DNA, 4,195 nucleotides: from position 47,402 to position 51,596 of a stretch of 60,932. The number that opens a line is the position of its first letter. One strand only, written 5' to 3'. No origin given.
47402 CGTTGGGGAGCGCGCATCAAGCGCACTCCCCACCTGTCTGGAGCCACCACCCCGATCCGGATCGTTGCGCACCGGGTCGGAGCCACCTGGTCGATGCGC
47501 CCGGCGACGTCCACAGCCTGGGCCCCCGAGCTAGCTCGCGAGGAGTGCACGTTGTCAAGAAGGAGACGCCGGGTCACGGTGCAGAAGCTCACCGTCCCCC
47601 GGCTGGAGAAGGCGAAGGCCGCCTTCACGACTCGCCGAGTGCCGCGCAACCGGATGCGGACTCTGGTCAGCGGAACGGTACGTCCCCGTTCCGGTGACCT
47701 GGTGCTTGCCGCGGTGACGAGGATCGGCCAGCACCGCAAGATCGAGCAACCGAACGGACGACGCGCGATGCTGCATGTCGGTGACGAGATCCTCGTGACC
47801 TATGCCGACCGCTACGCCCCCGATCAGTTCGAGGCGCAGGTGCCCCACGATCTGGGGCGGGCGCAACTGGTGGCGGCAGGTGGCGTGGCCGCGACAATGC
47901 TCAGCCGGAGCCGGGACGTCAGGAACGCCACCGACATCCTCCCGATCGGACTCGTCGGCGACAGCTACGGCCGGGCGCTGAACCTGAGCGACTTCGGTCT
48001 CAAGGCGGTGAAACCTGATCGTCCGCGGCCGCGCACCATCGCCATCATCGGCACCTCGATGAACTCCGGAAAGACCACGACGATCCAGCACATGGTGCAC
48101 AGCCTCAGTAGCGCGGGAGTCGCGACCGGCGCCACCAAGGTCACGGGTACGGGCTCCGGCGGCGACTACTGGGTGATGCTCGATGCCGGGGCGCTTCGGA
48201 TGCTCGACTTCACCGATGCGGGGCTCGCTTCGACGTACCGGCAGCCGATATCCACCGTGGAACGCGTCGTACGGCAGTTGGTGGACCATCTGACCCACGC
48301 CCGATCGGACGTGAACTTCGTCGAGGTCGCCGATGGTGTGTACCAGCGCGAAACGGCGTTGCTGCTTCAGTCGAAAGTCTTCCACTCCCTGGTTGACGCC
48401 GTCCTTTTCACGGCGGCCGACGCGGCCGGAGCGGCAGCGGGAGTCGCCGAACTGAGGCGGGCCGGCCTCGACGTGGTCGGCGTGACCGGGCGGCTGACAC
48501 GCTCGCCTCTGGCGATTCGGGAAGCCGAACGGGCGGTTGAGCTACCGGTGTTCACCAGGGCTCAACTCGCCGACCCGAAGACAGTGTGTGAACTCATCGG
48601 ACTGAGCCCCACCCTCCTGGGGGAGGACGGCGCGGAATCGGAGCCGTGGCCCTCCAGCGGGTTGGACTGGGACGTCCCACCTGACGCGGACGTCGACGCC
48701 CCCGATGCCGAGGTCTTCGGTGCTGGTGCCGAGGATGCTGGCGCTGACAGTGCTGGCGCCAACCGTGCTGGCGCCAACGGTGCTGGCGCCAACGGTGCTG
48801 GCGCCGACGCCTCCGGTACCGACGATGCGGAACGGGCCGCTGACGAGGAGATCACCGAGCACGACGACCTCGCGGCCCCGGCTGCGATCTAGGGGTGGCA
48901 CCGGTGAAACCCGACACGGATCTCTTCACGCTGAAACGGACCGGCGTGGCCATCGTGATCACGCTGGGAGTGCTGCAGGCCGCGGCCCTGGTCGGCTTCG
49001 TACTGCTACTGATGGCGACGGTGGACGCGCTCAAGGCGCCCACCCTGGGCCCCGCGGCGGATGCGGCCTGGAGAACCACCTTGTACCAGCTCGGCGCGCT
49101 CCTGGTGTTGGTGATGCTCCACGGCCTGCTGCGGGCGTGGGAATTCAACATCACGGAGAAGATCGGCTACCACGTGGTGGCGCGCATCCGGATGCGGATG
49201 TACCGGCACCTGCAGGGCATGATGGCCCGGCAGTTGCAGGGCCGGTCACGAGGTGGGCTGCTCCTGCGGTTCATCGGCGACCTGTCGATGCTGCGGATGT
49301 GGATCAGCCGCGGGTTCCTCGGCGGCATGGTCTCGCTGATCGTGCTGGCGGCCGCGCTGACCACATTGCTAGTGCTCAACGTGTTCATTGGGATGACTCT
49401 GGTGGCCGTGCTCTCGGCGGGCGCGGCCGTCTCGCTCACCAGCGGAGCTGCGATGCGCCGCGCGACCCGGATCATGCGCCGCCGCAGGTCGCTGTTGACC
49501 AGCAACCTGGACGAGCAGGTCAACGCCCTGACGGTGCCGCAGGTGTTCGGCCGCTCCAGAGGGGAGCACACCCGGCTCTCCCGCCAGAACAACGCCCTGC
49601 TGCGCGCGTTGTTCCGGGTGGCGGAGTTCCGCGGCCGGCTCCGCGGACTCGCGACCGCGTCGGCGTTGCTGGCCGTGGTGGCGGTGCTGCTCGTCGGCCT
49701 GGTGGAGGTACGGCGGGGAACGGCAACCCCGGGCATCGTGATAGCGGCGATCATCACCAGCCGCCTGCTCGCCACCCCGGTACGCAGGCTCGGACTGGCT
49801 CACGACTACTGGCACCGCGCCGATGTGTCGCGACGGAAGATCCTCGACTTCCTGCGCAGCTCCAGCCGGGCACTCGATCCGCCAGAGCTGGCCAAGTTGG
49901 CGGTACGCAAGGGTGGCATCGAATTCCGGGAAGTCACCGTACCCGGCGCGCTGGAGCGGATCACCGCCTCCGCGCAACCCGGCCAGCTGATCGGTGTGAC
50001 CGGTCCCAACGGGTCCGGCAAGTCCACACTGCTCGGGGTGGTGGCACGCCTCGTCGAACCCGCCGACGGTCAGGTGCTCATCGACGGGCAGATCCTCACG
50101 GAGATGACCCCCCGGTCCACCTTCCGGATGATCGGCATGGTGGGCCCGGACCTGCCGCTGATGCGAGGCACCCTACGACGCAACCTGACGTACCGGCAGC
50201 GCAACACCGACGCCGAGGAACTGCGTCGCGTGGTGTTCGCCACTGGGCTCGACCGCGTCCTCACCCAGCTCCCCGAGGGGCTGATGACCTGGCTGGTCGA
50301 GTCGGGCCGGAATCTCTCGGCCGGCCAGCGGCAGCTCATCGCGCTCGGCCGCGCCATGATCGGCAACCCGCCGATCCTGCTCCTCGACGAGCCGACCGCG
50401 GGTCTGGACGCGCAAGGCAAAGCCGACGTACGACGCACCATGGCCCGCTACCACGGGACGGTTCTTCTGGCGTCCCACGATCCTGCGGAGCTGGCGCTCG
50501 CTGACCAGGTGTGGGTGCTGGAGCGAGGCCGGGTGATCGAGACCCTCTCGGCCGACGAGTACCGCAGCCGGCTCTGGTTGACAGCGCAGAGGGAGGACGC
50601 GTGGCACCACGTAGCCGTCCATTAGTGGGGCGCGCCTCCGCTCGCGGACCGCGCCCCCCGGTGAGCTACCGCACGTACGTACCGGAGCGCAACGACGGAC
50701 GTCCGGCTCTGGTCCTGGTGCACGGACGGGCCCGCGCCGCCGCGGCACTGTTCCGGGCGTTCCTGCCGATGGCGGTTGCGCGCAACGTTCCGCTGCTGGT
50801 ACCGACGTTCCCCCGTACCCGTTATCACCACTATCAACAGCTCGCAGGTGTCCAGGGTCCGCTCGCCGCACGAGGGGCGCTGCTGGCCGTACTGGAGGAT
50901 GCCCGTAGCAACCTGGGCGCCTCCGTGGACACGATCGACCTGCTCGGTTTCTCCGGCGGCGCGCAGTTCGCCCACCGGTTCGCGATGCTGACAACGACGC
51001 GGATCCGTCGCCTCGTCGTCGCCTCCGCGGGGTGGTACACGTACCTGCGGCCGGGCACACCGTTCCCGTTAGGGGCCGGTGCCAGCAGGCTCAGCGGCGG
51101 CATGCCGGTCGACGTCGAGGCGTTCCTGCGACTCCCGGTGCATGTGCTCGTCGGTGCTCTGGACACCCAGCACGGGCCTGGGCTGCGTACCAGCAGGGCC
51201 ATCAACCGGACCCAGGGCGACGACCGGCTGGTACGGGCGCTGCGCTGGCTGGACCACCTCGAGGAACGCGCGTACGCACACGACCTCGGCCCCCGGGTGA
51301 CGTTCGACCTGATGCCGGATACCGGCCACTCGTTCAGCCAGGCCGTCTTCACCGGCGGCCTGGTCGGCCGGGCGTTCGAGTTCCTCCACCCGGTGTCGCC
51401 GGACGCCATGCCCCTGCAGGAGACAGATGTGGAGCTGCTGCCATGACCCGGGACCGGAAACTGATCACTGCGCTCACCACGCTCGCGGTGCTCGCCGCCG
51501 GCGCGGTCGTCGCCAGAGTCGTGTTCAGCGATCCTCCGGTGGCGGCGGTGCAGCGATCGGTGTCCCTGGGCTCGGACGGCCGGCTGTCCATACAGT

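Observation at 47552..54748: Six-gene translationally coupled operon: P-loop protein + ABC exporter + two (alpha/beta-hydrolase + CapA/PgsA-like) pairs, with no PgsB/PgsC ligase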

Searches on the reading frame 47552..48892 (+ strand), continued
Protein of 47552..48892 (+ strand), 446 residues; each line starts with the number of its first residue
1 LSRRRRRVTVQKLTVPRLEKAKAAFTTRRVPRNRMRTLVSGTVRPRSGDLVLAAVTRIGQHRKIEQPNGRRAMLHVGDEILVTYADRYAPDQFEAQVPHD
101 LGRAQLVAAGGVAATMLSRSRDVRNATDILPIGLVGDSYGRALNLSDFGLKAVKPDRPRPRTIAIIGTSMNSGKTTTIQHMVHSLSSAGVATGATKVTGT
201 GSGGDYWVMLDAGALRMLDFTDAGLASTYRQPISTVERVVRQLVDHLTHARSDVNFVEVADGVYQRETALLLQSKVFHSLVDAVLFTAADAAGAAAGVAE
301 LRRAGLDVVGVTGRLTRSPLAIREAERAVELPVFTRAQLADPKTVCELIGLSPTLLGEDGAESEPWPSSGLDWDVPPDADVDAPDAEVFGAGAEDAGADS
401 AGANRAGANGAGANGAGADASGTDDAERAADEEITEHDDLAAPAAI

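Call 73: search_protein_families(library=pfam, proteins=[P0131, P0133, P0140, P0143, P0160, P0172, P0174, P0211, P0221, P0122], max_evalue=0.001)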
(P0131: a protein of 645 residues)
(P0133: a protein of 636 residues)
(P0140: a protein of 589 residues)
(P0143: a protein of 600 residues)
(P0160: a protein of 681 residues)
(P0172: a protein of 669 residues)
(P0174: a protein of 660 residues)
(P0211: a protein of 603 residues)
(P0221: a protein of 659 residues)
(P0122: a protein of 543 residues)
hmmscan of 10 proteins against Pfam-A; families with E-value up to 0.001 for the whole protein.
P0131 (645 aa): 0 families

P0133 (636 aa): 0 families

P0140 (589 aa): 4 families
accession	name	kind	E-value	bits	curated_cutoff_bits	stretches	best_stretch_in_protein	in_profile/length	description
PF00872.24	Transposase_mut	-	2.8e-17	63.1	21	1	413-538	24-149/379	Transposase, Mutator family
PF07755.17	DUF1611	-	3.7e-05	23.7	25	1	150-202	5-56/201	Domain of unknown function (DUF1611_C) P-loop domain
PF13500.12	AAA_26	-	0.00016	22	27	1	157-258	2-110/198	AAA domain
PF01656.29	CbiA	-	0.00067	20.1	25.4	0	158-192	1-35/125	CobQ/CobB/MinD/ParA nucleotide binding domain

P0143 (600 aa): 3 families
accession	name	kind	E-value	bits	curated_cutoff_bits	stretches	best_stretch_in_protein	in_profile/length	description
PF03205.20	MobB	-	6.6e-05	23.3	26.6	1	156-250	2-97/133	Molybdopterin guanine dinucleotide synthesis protein B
PF07755.17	DUF1611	-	0.00044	20.1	25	1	146-191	5-50/201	Domain of unknown function (DUF1611_C) P-loop domain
PF01656.29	CbiA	-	0.00053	20.4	25.4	1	158-189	4-35/125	CobQ/CobB/MinD/ParA nucleotide binding domain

P0160 (681 aa): 1 family
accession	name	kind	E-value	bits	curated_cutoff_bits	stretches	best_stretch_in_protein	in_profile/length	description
PF03205.20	MobB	-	0.0001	22.6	26.6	1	181-277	1-97/133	Molybdopterin guanine dinucleotide synthesis protein B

P0172 (669 aa): 1 family
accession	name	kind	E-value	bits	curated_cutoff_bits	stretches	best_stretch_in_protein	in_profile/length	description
PF03205.20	MobB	-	0.0002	21.7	26.6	1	166-234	2-74/133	Molybdopterin guanine dinucleotide synthesis protein B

P0174 (660 aa): 0 families

P0211 (603 aa): 1 family
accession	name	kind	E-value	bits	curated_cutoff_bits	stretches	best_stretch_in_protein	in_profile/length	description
PF13500.12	AAA_26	-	0.00028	21.3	27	1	403-505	3-112/198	AAA domain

P0221 (659 aa): 1 family
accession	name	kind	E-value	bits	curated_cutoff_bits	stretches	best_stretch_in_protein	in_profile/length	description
PF03205.20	MobB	-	0.00051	20.4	26.6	1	446-486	2-41/133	Molybdopterin guanine dinucleotide synthesis protein B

P0122 (543 aa): 1 family
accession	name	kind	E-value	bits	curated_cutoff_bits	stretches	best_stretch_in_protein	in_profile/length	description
PF07755.17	DUF1611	-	0.00048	20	25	1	320-364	9-53/201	Domain of unknown function (DUF1611_C) P-loop domain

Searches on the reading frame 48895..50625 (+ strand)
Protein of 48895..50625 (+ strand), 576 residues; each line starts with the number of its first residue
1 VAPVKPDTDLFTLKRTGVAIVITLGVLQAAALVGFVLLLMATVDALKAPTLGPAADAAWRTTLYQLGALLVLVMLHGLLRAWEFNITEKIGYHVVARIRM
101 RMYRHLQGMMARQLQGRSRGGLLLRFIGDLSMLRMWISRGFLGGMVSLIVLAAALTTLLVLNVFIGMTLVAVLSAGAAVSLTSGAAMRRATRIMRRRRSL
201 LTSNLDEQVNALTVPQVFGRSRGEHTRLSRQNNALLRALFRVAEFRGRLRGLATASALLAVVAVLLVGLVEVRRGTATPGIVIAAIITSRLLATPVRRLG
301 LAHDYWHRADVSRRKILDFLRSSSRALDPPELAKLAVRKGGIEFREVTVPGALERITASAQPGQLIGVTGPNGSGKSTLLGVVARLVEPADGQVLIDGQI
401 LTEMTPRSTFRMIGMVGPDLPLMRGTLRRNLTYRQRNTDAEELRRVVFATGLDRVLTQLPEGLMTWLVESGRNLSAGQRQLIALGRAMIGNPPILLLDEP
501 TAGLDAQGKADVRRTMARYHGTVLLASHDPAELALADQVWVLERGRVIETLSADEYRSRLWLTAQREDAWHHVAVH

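Call 3: search_protein_families(library=pfam, proteins=[window:48895-50625:+], max_evalue=0.01)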
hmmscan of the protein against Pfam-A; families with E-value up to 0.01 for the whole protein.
window:48895-50625:+ (576 aa): 7 families
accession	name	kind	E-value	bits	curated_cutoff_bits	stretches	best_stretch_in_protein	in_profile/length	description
PF00005.33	ABC_tran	-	3.7e-25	89.5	25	1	353-502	1-137/137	ABC transporter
PF00664.28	ABC_membrane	-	5.3e-18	66.1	28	1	29-294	7-272/274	ABC transporter transmembrane region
PF13304.12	AAA_21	-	7.8e-10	39.7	27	2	472-533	236-303/304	AAA domain, putative AbiEii toxin, Type IV TA system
PF13191.12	AAA_16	-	0.00025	22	32.6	1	357-457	20-103/167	AAA ATPase domain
PF02463.25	SMC_N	-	0.00027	20.9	40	0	365-380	26-41/220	RecF/RecN/SMC N terminal domain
PF13555.12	AAA_29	-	0.00091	19.4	27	1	366-389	25-48/61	P-loop containing region of AAA domain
PF13604.12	AAA_30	-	0.0048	17.1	27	1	360-395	15-50/191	AAA domain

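Call 4: search_protein_families(library=ncbifam, proteins=[window:48895-50625:+], max_evalue=0.01)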
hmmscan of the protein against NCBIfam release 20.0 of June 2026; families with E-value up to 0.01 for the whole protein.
window:48895-50625:+ (576 aa): 187 families (the best 25 are shown)
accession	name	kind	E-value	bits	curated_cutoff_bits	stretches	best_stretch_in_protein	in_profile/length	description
TIGR03375.1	type_I_sec_LssB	subfamily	7.1e-63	213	693.1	1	62-549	187-681/696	type I secretion system permease/ATPase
TIGR02868.1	CydC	equivalog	1.9e-60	205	329.05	1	86-529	76-529/530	thiol reductant ABC exporter subunit CydC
TIGR02203.1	MsbA_lipidA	equivalog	7.9e-58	196.3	602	1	49-550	47-549/572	lipid A export permease/ATP-binding protein MsbA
TIGR02857.1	CydD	equivalog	1e-55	189.7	435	1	17-542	4-529/529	thiol reductant ABC exporter subunit CydD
TIGR02204.1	MsbA_rel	hypoth_equivalog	5e-54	183.9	780.4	1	68-550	63-555/576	ABC transporter, permease/ATP-binding protein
TIGR01846.1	type_I_sec_HlyB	subfamily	1.3e-51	175.7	725.55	1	67-554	186-676/694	type I secretion system permease/ATPase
NF010178.0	PRK13657.1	equivalog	3.6e-50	171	733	1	130-556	124-556/588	glucan ABC transporter ATP-binding protein/ permease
TIGR01842.1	type_I_sec_PrtD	subfamily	9.3e-50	169.7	510.15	1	62-549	44-533/544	type I secretion system permease/ATPase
NF008364.0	PRK11160.1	equivalog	9.9e-50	169.7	630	1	86-552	83-557/575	heme ABC transporter ATP-binding protein/permease CydC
TIGR00958.1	3a01208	subfamily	8e-47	159.9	874.6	1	61-550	202-694/711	antigen peptide transporter 2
NF045513.1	HepA_fam_ABC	equivalog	1.9e-45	155.5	725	1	56-555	87-594/610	heterocyst formation ABC transporter subunit HepA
TIGR03796.1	NHLM_micro_ABC1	equivalog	3.6e-42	144.5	853.3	1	58-550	191-692/710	NHLP family bacteriocin export ABC transporter peptidase/permease/ATPase subunit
TIGR01192.1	chvA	subfamily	4.6e-42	144.4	585.4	1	122-556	118-556/585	glucan export ABC transporter ATP-binding protein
NF052233.1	CphA_assoc_ABC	equivalog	4.5e-38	131.1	880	1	29-555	198-728/766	cyanophycin metabolism-associated ABC transporter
NF008381.0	PRK11176.1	equivalog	2.6e-37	128.4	867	1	35-550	32-559/582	lipid A ABC transporter ATP-binding protein/permease MsbA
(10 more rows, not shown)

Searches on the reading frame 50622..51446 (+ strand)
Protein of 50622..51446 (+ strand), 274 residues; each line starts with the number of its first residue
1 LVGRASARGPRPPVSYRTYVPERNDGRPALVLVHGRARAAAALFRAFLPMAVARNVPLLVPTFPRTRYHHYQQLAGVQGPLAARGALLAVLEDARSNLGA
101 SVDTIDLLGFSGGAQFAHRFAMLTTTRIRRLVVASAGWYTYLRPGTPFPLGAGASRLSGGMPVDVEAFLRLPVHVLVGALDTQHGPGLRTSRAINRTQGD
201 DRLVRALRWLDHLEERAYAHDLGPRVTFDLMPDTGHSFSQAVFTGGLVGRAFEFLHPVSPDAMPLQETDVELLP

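Call 3: search_protein_families(library=pfam, proteins=[window:50622-51446:+], max_evalue=0.01)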
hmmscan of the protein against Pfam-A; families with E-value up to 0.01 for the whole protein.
window:50622-51446:+ (274 aa): 0 families

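Call 4: search_protein_families(library=ncbifam, proteins=[window:50622-51446:+], max_evalue=0.01)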
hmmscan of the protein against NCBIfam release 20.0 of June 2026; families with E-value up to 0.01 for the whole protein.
window:50622-51446:+ (274 aa): 0 families

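Call 42: search_protein_families(library=pfam, proteins=[window:50625-51446:+], max_evalue=10)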
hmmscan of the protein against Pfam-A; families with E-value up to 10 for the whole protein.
window:50625-51446:+ (273 aa): 0 families

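Call 55: search_solved_structures(query=A3, max_evalue=0.01, show_alignments=1)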
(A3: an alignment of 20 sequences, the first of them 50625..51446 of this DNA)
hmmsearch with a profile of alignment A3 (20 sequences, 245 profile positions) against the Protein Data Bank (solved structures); distinct sequences matched with E-value up to 0.01: 15.
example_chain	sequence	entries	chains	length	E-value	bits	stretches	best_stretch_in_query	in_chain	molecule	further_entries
9o7u_A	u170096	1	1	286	2.7e-38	134.6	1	2-228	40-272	Poly(Aspartic acid) hydrolase-1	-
3d0k_A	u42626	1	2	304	1.3e-32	116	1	7-228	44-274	Putative poly(3-hydroxybutyrate) depolymerase LpqC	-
6ve6_A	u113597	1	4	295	8.3e-32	113.4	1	2-228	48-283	Poly(Aspartic acid) hydrolase-1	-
4f0j_A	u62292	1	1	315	1.9e-05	27.1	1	8-124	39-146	Probable hydrolytic enzyme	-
4h0c_A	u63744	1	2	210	0.00033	23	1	9-111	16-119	Phospholipase/Carboxylesterase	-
3qyj_A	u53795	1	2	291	0.00035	22.9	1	81-122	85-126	Alr0039 protein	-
3wyd_A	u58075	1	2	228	0.00095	21.5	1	3-126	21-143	LC-Est1C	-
3b5e_A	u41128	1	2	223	0.0012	21.1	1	14-122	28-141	Mll8374 protein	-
9pid_A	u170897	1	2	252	0.0019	20.5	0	4-124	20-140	Alpha/beta fold hydrolase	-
8daj_A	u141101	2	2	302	0.0021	20.3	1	5-117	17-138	Esterase, PHB depolymerase family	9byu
9pic_A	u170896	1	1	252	0.0023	20.2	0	4-124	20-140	Alpha/beta fold hydrolase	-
9pir_A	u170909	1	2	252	0.004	19.4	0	4-124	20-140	Alpha/beta fold hydrolase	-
7c4d_A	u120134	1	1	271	0.0058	18.9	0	67-130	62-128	Putative esterase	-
8ynv_A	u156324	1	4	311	0.0064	18.8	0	65-123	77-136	poly(3-hydroxybutyrate) depolymerase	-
5h3h_A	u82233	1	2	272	0.0077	18.5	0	79-145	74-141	Abhydrolase domain-containing protein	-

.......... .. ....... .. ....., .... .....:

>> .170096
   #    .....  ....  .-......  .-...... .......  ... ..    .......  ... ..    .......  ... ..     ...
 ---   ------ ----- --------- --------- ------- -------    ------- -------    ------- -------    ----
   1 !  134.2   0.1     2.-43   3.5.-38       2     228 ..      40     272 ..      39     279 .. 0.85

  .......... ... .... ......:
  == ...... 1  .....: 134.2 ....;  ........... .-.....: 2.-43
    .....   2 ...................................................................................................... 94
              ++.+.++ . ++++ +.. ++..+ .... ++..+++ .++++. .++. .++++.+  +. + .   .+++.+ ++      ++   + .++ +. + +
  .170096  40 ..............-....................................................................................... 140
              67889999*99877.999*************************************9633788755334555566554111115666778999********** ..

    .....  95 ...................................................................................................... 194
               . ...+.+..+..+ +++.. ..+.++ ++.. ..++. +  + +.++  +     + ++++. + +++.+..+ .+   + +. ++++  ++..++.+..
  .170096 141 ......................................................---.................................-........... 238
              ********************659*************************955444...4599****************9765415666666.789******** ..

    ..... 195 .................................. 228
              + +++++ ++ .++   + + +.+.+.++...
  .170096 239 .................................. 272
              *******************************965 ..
